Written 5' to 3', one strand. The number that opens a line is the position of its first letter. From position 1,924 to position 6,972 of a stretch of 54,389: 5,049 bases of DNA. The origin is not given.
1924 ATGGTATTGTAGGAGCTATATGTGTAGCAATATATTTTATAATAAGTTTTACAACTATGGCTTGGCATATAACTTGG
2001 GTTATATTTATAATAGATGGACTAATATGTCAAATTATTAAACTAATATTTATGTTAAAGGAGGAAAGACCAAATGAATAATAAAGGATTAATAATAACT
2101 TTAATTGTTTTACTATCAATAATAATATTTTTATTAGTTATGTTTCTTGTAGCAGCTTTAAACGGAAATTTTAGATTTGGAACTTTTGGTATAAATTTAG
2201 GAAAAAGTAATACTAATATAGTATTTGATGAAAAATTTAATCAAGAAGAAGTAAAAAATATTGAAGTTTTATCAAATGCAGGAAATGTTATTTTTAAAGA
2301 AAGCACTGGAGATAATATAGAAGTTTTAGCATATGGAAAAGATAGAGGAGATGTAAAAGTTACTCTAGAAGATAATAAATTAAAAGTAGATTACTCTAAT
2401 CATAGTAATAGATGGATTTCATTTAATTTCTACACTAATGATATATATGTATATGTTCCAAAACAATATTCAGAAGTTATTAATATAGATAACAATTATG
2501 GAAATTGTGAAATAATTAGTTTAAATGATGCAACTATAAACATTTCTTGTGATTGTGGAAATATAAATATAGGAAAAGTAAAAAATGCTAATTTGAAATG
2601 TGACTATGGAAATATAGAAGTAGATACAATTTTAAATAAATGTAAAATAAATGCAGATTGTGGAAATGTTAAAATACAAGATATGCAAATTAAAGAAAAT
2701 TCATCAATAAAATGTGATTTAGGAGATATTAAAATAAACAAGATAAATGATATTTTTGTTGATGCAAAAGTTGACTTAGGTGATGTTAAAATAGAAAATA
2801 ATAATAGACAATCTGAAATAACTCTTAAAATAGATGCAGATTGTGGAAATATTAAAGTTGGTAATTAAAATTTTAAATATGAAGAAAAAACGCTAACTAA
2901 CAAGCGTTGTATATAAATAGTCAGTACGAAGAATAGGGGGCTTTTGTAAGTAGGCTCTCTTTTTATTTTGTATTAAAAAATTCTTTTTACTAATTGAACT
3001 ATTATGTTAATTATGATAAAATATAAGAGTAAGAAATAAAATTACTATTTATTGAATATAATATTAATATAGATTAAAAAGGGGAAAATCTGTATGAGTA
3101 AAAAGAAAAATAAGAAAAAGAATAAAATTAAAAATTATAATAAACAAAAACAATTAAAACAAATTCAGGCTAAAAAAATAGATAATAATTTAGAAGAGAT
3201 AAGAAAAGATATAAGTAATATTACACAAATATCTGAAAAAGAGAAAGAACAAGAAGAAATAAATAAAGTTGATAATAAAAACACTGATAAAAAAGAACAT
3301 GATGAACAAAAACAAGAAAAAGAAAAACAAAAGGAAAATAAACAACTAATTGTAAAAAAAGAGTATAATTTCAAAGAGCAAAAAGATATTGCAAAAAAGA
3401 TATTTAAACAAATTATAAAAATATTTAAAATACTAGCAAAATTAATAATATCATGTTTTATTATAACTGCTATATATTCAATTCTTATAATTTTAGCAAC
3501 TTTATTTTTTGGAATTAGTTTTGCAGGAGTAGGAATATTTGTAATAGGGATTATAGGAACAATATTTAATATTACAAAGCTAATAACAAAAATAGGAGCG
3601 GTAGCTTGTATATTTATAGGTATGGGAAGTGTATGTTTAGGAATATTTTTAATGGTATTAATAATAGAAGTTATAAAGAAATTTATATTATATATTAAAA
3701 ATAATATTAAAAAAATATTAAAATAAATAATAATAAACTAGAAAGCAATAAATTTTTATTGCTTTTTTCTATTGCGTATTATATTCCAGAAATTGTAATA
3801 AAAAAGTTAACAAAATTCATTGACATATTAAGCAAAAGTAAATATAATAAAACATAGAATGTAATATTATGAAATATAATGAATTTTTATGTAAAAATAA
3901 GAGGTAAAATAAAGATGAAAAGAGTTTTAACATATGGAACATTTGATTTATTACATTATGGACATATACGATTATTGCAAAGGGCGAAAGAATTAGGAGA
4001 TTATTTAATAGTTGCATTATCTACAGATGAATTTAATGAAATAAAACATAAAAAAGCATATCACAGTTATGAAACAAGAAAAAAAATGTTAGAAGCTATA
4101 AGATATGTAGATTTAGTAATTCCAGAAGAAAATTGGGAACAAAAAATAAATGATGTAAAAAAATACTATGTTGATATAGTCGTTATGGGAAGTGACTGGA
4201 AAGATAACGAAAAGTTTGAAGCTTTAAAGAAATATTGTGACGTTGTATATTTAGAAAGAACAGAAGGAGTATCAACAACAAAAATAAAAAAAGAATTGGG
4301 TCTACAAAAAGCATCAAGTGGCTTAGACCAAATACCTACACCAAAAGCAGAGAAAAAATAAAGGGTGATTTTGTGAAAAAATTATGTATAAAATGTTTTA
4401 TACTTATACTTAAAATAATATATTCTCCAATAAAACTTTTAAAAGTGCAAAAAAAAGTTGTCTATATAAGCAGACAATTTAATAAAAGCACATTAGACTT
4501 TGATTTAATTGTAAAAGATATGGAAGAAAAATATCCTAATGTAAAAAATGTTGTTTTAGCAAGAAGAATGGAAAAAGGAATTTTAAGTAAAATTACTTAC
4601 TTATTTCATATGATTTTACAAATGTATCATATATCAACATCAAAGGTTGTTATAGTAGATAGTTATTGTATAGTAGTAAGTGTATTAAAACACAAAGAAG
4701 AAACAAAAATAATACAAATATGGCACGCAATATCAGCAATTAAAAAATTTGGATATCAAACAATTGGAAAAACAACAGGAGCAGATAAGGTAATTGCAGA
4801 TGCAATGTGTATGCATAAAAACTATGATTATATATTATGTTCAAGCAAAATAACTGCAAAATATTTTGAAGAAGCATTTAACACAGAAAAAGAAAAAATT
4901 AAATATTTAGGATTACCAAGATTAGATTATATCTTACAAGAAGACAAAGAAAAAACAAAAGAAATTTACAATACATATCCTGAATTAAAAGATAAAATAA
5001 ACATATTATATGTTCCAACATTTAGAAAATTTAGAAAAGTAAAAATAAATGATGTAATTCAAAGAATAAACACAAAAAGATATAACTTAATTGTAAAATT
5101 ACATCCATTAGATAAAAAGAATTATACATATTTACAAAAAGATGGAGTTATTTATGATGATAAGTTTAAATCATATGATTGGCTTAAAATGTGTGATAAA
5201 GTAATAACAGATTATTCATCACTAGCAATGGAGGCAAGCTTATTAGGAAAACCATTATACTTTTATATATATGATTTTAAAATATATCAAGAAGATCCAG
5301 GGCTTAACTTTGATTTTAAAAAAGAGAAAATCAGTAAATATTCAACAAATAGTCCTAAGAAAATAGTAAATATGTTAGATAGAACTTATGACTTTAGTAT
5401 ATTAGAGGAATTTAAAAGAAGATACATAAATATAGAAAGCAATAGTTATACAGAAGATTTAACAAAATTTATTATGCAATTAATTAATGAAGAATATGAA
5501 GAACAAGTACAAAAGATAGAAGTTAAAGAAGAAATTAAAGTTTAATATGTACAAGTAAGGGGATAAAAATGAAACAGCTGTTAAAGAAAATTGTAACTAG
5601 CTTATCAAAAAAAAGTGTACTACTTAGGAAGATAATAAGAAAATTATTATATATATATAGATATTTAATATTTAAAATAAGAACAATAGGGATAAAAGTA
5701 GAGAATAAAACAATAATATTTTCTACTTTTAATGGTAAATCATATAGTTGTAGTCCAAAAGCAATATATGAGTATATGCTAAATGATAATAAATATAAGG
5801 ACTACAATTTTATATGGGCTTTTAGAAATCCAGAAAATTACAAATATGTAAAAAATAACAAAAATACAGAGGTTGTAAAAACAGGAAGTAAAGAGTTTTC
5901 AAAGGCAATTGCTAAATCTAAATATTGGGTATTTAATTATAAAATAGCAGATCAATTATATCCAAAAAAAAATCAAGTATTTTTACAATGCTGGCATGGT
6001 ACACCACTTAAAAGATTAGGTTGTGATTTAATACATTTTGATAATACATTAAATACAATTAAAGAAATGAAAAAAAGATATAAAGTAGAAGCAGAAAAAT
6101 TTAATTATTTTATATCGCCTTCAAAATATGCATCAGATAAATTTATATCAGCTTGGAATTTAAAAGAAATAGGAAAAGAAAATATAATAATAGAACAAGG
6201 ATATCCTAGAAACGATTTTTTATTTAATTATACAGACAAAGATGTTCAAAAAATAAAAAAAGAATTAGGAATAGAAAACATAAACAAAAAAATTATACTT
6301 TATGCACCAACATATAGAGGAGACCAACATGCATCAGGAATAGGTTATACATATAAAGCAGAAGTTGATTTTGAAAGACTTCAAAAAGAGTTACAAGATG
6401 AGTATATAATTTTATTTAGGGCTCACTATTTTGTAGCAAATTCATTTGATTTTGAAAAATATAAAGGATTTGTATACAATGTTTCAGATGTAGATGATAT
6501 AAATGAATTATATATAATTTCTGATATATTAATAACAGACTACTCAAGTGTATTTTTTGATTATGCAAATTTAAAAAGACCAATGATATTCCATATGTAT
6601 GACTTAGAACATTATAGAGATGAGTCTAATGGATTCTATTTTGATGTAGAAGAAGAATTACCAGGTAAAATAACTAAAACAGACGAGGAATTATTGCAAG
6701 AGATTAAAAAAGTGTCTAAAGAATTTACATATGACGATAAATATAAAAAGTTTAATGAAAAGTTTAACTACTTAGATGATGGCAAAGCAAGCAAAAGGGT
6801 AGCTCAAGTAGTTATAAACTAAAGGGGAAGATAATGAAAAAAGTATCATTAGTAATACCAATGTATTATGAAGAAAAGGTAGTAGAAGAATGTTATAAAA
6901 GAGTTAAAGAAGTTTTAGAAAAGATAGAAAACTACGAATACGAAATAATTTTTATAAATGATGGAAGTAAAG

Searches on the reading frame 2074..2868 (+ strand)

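Call 76: search_protein_families(library=pfam, proteins=[window:2074-2868:+], max_evalue=0.001)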
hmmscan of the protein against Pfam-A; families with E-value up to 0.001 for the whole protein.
window:2074-2868:+ (264 aa): 2 families
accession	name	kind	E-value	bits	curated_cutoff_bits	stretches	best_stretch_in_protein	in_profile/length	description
PF13349.12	DUF4097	-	2e-23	83.5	22.9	1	61-262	2-189/247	Toastrack DUF4097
PF10988.14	DUF2807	-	0.00063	20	24.2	0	66-213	7-138/181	Putative auto-transporter adhesin, head GIN domain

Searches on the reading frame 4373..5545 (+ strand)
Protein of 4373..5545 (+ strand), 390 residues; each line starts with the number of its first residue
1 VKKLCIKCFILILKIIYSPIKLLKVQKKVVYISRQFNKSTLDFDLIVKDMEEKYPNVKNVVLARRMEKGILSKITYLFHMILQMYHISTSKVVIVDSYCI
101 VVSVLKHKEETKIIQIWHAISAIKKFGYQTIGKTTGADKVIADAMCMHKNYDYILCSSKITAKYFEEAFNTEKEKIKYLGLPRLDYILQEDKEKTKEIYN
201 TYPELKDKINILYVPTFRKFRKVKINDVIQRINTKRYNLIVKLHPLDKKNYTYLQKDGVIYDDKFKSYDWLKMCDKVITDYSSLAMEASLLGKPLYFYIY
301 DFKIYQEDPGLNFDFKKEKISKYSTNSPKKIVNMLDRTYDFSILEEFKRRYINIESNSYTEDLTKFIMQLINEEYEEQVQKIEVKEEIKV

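Call 44: search_protein_families(library=pfam, proteins=[window:4373-5545:+], max_evalue=0.001)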
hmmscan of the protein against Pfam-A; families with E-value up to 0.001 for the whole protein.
window:4373-5545:+ (390 aa): 1 family
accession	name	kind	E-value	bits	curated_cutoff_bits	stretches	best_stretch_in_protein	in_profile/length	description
PF04464.20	Glyphos_transf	-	1.5e-49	169.3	22.1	1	24-364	11-362/367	CDP-Glycerol:Poly(glycerophosphate) glycerophosphotransferase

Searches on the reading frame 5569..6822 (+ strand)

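Call 44: search_protein_families(library=pfam, proteins=[window:5569-6822:+], max_evalue=0.001)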
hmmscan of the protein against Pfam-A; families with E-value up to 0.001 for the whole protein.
window:5569-6822:+ (417 aa): 1 family
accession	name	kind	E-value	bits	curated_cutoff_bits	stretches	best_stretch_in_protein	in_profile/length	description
PF04464.20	Glyphos_transf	-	1.6e-112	376.5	22.1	1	42-416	9-366/367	CDP-Glycerol:Poly(glycerophosphate) glycerophosphotransferase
